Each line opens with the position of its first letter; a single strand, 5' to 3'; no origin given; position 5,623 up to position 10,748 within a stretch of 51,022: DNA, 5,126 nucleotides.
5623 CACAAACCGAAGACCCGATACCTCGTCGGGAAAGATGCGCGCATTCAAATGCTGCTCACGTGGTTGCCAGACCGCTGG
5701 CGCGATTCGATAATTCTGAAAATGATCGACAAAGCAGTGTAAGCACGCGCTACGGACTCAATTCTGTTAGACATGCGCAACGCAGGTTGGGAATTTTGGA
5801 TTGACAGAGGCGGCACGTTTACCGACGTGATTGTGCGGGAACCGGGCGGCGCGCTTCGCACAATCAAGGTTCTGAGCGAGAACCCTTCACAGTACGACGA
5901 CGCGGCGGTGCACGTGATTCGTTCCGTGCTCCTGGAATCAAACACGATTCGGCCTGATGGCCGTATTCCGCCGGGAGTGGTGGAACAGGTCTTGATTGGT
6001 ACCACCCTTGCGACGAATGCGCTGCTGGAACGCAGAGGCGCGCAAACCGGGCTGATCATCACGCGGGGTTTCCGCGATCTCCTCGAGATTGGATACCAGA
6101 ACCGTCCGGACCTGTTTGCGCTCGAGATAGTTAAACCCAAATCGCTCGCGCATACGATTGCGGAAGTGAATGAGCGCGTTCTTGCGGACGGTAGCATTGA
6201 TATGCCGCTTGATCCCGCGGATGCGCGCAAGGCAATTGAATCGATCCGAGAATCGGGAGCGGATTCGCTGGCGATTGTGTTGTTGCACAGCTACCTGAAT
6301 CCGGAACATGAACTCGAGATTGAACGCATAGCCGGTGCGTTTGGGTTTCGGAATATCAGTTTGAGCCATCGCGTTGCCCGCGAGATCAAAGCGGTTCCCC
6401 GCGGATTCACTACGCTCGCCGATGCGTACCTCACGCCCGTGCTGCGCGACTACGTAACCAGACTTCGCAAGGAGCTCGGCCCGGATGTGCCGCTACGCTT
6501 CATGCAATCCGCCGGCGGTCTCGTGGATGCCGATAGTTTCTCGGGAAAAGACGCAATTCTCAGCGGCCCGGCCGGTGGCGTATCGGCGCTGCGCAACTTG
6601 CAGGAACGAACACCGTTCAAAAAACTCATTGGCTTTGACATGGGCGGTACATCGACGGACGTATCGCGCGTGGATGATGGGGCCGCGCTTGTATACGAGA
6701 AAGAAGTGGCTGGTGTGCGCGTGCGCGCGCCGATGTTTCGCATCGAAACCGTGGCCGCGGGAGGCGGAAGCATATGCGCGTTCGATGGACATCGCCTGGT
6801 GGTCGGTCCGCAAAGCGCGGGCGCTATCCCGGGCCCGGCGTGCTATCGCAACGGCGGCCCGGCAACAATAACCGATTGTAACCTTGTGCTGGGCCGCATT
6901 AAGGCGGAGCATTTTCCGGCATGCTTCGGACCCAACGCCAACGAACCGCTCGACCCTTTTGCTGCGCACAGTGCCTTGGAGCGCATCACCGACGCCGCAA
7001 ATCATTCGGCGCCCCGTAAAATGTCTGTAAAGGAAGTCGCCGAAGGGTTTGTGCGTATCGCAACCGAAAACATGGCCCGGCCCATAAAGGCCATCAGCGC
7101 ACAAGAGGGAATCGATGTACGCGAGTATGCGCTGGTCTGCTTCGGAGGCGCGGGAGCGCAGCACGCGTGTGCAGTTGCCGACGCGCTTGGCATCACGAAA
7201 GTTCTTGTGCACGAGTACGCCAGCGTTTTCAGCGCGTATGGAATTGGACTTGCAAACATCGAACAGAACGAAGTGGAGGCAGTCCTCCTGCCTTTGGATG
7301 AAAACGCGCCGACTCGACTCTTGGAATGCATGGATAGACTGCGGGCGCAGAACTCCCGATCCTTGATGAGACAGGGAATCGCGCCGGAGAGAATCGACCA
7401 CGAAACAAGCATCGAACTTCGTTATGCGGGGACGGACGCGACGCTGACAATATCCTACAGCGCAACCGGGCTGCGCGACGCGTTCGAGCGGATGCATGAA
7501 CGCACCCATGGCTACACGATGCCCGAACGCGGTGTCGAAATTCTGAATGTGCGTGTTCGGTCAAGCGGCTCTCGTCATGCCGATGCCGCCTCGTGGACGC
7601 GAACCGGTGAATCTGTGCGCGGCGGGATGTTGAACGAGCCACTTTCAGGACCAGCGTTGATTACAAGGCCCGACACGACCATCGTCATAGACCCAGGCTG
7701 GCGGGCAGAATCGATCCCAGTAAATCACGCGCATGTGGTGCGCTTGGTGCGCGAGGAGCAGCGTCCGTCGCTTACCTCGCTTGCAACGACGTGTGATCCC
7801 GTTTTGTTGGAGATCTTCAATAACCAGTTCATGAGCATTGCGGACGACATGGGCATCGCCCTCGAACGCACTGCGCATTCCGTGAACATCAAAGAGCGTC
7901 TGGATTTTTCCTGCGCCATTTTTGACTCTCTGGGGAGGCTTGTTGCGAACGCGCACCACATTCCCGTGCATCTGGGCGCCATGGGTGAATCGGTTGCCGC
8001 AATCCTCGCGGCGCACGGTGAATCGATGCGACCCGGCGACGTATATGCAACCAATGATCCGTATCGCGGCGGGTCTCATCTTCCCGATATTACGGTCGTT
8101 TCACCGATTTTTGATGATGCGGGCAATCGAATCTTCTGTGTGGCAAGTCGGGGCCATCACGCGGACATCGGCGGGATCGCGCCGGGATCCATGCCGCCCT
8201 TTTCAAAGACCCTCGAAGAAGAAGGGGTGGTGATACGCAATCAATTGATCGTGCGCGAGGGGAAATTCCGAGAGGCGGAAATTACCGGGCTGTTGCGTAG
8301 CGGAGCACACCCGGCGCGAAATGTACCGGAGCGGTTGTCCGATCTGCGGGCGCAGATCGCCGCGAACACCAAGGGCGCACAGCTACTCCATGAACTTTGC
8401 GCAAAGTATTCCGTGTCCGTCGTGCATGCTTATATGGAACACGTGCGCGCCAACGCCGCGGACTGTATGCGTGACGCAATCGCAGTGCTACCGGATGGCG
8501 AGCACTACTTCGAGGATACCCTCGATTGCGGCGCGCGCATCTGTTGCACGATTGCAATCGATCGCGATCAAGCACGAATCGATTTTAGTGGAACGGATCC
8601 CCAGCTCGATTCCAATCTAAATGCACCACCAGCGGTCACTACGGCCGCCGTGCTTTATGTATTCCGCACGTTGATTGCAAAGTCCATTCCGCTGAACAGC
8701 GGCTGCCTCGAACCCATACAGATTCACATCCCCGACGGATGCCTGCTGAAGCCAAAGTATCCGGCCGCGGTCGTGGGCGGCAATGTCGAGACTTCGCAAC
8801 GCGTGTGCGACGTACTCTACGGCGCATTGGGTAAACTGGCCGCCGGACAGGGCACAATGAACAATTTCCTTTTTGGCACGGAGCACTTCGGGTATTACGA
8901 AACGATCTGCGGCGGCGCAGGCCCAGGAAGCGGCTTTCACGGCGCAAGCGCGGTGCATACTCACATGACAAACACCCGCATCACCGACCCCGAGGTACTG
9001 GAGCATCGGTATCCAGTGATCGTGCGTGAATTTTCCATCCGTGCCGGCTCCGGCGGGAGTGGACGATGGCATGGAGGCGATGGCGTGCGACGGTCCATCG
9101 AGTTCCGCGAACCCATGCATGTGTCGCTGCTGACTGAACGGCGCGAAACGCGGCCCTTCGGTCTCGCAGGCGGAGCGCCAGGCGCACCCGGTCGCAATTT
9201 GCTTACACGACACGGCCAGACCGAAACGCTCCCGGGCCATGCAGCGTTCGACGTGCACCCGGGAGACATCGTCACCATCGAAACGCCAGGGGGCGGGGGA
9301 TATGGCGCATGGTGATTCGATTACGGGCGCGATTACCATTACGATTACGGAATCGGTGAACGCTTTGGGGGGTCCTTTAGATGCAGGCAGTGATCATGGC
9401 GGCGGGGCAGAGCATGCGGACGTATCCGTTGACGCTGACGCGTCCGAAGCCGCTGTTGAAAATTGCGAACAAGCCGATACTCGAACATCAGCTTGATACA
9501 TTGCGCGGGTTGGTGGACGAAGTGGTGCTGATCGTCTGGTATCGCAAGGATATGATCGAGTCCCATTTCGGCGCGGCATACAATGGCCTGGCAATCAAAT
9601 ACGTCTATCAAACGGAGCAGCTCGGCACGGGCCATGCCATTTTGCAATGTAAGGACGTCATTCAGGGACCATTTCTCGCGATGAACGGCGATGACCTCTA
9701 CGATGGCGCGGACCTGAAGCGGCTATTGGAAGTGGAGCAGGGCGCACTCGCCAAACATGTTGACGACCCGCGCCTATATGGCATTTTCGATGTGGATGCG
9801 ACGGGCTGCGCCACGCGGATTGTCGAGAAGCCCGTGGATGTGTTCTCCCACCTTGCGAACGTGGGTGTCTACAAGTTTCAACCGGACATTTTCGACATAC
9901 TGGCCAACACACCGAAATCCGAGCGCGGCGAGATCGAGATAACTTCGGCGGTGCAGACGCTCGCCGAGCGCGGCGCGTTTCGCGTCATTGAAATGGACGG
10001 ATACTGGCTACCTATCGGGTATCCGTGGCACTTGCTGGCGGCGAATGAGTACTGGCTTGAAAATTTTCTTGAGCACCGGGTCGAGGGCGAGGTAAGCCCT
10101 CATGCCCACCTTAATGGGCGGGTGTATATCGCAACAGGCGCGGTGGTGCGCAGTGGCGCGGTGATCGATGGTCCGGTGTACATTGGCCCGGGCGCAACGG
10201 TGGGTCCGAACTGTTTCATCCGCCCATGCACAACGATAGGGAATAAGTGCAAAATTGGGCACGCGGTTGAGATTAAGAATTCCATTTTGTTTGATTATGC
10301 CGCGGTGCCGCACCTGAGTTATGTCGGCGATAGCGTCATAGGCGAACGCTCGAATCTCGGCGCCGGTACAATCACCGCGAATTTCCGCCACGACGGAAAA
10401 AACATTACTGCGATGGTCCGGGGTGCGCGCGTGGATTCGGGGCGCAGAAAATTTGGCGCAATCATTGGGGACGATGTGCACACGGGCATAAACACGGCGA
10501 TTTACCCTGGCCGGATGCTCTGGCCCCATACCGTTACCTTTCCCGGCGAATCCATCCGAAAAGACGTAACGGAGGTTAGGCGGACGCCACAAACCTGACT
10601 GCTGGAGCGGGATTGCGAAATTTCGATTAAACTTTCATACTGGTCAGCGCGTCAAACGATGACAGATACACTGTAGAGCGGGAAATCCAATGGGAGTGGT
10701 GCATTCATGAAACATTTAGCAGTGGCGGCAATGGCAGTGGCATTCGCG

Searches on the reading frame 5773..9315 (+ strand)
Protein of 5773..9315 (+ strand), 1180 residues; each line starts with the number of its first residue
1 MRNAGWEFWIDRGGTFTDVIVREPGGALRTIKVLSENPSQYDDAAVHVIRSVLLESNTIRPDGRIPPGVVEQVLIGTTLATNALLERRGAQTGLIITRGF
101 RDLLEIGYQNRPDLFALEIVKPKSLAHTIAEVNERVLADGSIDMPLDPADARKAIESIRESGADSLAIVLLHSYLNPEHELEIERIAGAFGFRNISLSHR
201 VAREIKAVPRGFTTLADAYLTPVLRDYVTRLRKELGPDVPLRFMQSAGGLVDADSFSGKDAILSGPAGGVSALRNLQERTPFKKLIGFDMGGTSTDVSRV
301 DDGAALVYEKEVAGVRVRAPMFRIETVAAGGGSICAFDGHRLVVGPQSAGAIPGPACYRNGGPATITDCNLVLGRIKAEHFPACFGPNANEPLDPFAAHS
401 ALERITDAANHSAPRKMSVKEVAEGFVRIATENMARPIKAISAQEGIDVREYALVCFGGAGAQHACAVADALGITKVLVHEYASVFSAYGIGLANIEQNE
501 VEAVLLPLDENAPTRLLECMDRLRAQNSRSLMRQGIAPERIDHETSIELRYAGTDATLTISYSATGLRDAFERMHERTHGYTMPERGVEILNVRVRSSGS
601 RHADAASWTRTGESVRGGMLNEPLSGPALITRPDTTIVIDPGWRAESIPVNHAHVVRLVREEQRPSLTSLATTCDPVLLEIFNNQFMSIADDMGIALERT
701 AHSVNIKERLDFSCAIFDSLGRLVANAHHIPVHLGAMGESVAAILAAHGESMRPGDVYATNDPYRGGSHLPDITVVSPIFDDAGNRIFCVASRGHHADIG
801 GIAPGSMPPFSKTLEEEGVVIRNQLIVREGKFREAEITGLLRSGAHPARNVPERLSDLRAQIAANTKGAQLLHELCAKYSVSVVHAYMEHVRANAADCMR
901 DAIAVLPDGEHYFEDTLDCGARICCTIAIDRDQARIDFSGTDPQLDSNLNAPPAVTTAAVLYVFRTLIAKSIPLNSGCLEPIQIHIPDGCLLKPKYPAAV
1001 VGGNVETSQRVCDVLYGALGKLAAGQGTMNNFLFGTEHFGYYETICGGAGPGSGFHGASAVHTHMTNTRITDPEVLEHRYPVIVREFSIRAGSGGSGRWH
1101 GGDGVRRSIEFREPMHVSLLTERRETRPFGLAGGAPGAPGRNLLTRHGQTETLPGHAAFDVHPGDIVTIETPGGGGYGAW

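Call 73: search_protein_families(library=pfam, proteins=[window:5773-9315:+], max_evalue=0.00001)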
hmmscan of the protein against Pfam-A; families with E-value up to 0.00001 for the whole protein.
window:5773-9315:+ (1180 aa): 3 families
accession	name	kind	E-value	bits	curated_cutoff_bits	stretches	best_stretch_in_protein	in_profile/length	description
PF02538.19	Hydantoinase_B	-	1e-206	687.9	26.8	1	675-1179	1-518/519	Hydantoinase B/oxoprolinase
PF01968.24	Hydantoinase_A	-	1.3e-99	333.6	22.9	1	210-499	1-290/291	Hydantoinase/oxoprolinase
PF05378.19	Hydant_A_N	-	2e-54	184.4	25.2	1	8-187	2-172/176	Hydantoinase/oxoprolinase N-terminal region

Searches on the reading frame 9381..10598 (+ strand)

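Call 73: search_protein_families(library=pfam, proteins=[window:9381-10598:+], max_evalue=0.00001)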
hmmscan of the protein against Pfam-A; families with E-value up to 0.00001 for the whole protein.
window:9381-10598:+ (405 aa): 4 families
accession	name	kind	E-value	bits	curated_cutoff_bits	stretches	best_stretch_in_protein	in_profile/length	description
PF00483.29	NTP_transferase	-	8.1e-33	114.4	21.2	1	3-224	2-241/245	Nucleotidyl transferase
PF25084.1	LbH_EIF2B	-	3.6e-13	49.9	54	1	247-330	3-85/105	EIF2B subunit epsilon LbH domain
PF00132.30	Hexapep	-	3.8e-13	49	27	1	266-299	2-35/36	Bacterial transferase hexapeptide (six repeats)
PF12804.13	NTP_transf_3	-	7.4e-09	36.4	27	1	3-105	1-96/160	MobA-like NTP transferase domain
